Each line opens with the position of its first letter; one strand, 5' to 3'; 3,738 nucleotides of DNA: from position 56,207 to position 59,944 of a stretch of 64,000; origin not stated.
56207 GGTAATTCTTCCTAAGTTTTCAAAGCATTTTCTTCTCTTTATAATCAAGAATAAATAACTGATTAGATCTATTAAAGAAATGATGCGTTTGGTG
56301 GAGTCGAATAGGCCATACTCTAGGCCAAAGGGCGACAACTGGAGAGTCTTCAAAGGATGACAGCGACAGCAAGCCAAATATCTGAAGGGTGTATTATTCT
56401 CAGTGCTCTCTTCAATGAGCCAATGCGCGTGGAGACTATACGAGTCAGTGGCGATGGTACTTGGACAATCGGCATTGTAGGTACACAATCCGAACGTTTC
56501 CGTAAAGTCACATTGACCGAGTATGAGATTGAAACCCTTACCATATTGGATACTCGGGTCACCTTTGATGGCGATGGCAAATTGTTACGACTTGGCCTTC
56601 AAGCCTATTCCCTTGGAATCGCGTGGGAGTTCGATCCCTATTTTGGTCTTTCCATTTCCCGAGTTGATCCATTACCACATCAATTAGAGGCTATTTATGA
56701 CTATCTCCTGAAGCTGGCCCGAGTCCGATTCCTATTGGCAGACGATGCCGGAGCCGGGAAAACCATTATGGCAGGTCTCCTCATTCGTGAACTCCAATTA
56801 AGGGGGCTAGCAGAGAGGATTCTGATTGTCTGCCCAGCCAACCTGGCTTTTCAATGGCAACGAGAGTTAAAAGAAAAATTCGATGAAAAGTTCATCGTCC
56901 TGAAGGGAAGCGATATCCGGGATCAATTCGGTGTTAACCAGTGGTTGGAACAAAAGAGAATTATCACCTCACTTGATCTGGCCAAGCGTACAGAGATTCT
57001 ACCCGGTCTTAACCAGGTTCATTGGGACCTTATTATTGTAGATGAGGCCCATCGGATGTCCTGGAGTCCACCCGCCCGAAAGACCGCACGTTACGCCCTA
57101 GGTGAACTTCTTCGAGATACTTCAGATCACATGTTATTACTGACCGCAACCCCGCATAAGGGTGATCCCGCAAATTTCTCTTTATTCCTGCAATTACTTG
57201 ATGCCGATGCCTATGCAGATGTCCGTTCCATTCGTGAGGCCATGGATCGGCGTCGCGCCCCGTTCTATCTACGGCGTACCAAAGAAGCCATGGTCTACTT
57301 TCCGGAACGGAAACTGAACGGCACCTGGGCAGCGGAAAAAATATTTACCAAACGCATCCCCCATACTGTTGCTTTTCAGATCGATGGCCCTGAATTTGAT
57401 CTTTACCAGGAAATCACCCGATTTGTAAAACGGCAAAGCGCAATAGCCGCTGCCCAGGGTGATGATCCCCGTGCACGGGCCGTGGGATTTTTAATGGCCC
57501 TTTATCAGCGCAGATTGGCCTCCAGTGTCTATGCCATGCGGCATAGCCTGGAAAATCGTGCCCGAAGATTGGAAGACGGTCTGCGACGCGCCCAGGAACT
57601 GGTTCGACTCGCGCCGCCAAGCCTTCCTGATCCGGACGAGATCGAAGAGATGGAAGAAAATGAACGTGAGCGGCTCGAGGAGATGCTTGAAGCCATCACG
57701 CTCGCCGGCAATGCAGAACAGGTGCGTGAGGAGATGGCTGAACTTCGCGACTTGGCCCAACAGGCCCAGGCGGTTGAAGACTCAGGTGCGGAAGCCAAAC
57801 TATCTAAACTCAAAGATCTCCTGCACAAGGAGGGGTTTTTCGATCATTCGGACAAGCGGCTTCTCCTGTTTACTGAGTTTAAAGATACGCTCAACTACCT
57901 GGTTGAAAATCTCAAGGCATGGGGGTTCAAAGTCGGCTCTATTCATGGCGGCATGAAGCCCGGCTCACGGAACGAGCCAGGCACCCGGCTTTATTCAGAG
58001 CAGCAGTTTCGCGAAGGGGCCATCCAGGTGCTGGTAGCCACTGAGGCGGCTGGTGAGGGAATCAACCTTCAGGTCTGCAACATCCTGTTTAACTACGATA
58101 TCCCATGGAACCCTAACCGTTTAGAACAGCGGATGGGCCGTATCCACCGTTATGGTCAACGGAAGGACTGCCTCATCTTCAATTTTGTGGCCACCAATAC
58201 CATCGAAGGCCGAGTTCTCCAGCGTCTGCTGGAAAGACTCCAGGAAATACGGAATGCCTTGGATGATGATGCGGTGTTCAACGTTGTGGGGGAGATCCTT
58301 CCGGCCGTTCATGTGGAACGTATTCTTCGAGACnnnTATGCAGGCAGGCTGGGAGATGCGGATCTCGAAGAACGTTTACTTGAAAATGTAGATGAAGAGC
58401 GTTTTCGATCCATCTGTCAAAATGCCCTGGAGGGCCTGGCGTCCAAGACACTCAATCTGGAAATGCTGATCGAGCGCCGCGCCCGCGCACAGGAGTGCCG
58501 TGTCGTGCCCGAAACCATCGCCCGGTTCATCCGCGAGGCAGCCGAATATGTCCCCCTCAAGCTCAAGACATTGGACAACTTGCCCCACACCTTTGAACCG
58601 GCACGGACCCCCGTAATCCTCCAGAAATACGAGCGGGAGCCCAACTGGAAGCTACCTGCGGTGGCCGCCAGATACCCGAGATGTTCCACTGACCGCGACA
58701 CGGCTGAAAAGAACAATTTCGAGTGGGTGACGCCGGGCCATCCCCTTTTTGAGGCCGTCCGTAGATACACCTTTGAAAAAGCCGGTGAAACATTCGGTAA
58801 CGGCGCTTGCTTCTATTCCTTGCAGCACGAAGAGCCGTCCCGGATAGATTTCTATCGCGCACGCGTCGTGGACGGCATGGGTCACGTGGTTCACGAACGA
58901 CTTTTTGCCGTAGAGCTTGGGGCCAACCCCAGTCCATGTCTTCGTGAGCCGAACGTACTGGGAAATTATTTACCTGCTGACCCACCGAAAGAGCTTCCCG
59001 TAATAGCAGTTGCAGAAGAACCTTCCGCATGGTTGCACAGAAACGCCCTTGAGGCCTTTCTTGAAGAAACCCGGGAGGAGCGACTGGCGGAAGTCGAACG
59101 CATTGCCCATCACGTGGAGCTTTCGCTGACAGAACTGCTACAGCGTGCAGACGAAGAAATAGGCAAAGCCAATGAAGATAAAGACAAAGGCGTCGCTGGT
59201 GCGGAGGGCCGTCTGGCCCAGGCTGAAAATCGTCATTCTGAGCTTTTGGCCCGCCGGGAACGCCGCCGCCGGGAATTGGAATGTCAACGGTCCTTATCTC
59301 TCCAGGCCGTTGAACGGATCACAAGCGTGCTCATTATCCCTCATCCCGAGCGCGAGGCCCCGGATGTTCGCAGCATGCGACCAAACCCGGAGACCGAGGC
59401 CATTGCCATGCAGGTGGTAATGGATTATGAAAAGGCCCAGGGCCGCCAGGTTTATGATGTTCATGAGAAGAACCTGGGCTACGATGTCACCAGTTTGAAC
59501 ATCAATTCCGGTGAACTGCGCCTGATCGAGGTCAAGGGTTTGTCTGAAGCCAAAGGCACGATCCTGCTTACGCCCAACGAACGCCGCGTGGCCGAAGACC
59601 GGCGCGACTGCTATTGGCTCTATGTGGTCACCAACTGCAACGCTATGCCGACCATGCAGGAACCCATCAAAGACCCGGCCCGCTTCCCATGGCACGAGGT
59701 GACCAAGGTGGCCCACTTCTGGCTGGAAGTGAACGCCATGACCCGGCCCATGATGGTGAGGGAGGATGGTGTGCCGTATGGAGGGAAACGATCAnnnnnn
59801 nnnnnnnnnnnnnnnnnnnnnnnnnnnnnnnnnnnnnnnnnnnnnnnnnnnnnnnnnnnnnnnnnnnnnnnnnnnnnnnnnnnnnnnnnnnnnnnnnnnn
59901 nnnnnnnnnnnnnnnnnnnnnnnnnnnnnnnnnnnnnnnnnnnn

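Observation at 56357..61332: Translationally coupled SNF2-helicase/DUF3883-nuclease + AlbA_2(Schlafen-type)/HATPase_c_4 pair: candidate two-gene defence module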

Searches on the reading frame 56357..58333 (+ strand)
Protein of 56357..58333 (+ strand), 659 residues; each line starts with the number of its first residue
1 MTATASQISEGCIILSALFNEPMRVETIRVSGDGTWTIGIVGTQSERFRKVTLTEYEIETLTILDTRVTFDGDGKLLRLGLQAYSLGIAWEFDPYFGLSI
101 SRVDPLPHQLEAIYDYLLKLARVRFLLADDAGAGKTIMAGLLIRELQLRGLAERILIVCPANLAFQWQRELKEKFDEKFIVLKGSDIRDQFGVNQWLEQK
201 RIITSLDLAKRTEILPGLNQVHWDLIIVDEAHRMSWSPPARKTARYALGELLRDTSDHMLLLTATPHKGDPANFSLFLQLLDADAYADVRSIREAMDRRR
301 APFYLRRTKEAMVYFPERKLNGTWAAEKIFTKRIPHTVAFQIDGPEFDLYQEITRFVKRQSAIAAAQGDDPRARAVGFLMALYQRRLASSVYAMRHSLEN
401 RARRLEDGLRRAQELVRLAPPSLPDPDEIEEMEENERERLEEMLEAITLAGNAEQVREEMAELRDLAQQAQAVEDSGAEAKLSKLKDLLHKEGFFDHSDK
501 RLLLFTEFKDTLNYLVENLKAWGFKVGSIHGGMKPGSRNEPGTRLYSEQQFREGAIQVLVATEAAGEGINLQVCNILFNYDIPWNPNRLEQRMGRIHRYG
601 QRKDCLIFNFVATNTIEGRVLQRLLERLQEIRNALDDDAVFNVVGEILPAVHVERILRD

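Call 6: search_protein_families(library=pfam, proteins=[window:56357-58333:+], max_evalue=0.01)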
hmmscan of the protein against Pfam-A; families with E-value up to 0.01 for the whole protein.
window:56357-58333:+ (659 aa): 8 families
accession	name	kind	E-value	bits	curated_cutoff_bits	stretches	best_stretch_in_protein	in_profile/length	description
PF00271.37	Helicase_C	-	1.7e-24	86.6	23.5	1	481-600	2-110/110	Helicase conserved C-terminal domain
PF00176.29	SNF2-rel_dom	-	8.3e-18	64.9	24.9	1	124-298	19-195/290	SNF2-related domain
PF04851.21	ResIII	-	4.2e-13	50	22.5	1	104-267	3-163/164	Type III restriction enzyme, res subunit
PF00270.35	DEAD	-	2.8e-09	37.4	26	1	107-267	2-161/167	DEAD/DEAH box helicase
PF07652.20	Flavi_DEAD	-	0.0025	18.3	21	1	198-267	70-137/148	Flavivirus DEAD domain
PF13872.12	AAA_34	-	0.003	17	27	1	101-173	39-111/306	P-loop containing NTP hydrolase pore-1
PF09848.15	SLFN-g3_helicase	-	0.004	16.9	24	1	130-237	9-94/354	Schlafen group 3, DNA/RNA helicase domain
PF13871.12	Helicase_C_4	-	0.0071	16.5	30.5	0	545-630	51-144/271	C-terminal domain on Strawberry notch homologue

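Call 7: search_protein_families(library=padloc, proteins=[window:56357-58333:+], max_evalue=0.01)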
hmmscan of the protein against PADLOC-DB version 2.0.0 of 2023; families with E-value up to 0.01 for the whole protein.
window:56357-58333:+ (659 aa): 63 families (the best 25 are shown)
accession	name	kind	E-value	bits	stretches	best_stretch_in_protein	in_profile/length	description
PDLC00659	HmaA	-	2e-143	477.6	1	59-654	57-664/1176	SNF2 helicase / DEAD-box helicase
PDLC02620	DrmD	-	2.3e-115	384.7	1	12-646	6-624/1060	DrmD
PDLC02500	BrxHI|BrxHII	-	1.2e-104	349.7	1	101-639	87-613/933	BrxHI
PDLC02621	DrmD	-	3.9e-97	324.6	1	108-635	125-667/1040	DrmD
PDLC02504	BrxHI|BrxHII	-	4.5e-89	297.6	1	77-645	82-625/971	BrxHII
PDLC02572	DrmA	-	7.7e-70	234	1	118-615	131-638/1043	DrmA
PDLC02619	DrmD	-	1.5e-65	219.9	2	93-529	21-443/872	DrmD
PDLC02632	DrmD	-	1e-63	213.9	1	118-613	136-639/662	DrmD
PDLC02623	DrmD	-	5.6e-62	207.8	3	338-637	406-662/1040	DrmD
PDLC02634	DrmD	-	1.6e-56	189.7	1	96-636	83-620/900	DrmD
PDLC02633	DrmD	-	2.1e-51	172.8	1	117-612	137-642/839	DrmD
PDLC02624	DrmD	-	7.4e-46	154.9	1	142-611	1-478/652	DrmD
PDLC02853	DpdE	-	1e-40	137.6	1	84-635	77-636/985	DpdE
PDLC02840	DpdE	-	2.1e-40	136.9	2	103-300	158-338/1091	DpdE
PDLC02843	DpdE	-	2.7e-38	129.5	2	101-298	155-331/1091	DpdE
PDLC02842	DpdE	-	3.7e-22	75.9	2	124-270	722-867/1176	DpdE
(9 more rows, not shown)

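Call 55: search_protein_families(library=ncbifam, proteins=[window:56357-58333:+], max_evalue=0.001)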
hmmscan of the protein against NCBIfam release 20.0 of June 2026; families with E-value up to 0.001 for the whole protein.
window:56357-58333:+ (659 aa): 30 families (the best 25 are shown)
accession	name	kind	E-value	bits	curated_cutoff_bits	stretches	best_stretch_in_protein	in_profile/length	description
NF038317.1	DISARM_DrmD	equivalog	2.3e-105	354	610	1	107-635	110-650/1021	DISARM system SNF2-like helicase DrmD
NF038318.1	DISARM_DrmD_b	equivalog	2.8e-65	220.9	950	2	92-526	17-437/868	DISARM system SNF2-like helicase DrmD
NF041062.1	DpdE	equivalog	1e-51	176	500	2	98-289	147-320/1048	protein DpdE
NF042964.1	phospholipD_antiphage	equivalog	1.1e-51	176.2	1100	2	371-634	590-825/895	phospholipase D-like domain-containing anti-phage protein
NF003426.0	PRK04914.1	equivalog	1.5e-51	175.6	576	2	93-294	142-344/959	RNA polymerase-associated protein RapA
NF058637.1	helic_SCO1167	equivalog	1.8e-22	79.3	1200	2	477-634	760-908/932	SCO1167/SCO6262 family helicase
NF053675.1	pilus_reg_Snf2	equivalog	5.4e-21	74.4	1100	2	473-626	854-999/1029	pilus expression-regulating Snf2 family helicase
NF010337.0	PRK13766.1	equivalog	3.6e-16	58.5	610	1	462-600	332-469/781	Hef nuclease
NF053631.1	RNA_helic_CshA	equivalog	1.8e-14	53.5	646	1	497-616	235-346/434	degradosome RNA helicase CshA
NF041790.1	anti-phage_ZorD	equivalog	2.5e-14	52.2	1500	1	483-608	905-1033/1035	type I Zorya anti-phage system protein ZorD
TIGR04095.1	dnd_restrict_1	equivalog_domain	1.9e-12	47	600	2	106-235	10-146/451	DNA phosphorothioation system restriction enzyme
NF008744.0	PRK11776.1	equivalog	4.4e-12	45.3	524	1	463-611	211-346/460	ATP-dependent RNA helicase DbpA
NF053711.1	RNA_heli_RhlE1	exception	2.2e-11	43.2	750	1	497-606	242-345/434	RNA helicase RhlE1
NF008394.0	PRK11192.1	equivalog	2.4e-11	43.1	507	1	478-603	231-345/441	ATP-dependent RNA helicase SrmB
NF002340.1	PRK01297.1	equivalog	3.6e-11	42.5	564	1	480-603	235-347/372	ATP-dependent RNA helicase RhlB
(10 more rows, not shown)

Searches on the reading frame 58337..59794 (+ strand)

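Call 6: search_protein_families(library=pfam, proteins=[window:58337-59794:+], max_evalue=0.01)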
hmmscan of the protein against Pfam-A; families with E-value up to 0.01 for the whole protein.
window:58337-59794:+ (486 aa): 1 family
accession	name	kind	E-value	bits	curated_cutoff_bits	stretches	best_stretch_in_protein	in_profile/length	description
PF13020.12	NOV_C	-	1.9e-23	82.7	22.1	1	354-439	2-87/91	Protein NO VEIN, C-terminal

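Call 7: search_protein_families(library=padloc, proteins=[window:58337-59794:+], max_evalue=0.01)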
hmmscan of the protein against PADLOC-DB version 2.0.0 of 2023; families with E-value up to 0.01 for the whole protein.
window:58337-59794:+ (486 aa): 9 families
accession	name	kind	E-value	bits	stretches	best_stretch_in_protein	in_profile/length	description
PDLC00659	HmaA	-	1.5e-27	93.8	1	10-432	683-1131/1176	SNF2 helicase / DEAD-box helicase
PDLC03969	TmtA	-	4.1e-19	65.7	1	295-449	1332-1488/1563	-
PDLC03966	TmtA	-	7.3e-14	48.5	1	354-448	1533-1629/1655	-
PDLC03965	TmtA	-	1.7e-09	34.2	1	340-439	1228-1328/1370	-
PDLC03964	TmtA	-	1.4e-07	28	1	376-435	1447-1504/1538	-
PDLC05008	PDC-S36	-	1.7e-07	29.3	1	375-438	192-255/280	-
PDLC03972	TmtA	-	2.5e-06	23.8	1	374-447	1212-1284/1302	-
PDLC03971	TmtA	-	7.1e-05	18.5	1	376-434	1684-1744/1782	-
PDLC03967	TmtA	-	0.00092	15.7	1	367-435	912-978/1063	-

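Call 55: search_protein_families(library=ncbifam, proteins=[window:58337-59794:+], max_evalue=0.001)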
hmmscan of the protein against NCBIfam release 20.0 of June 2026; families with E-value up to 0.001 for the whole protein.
window:58337-59794:+ (486 aa): 0 families
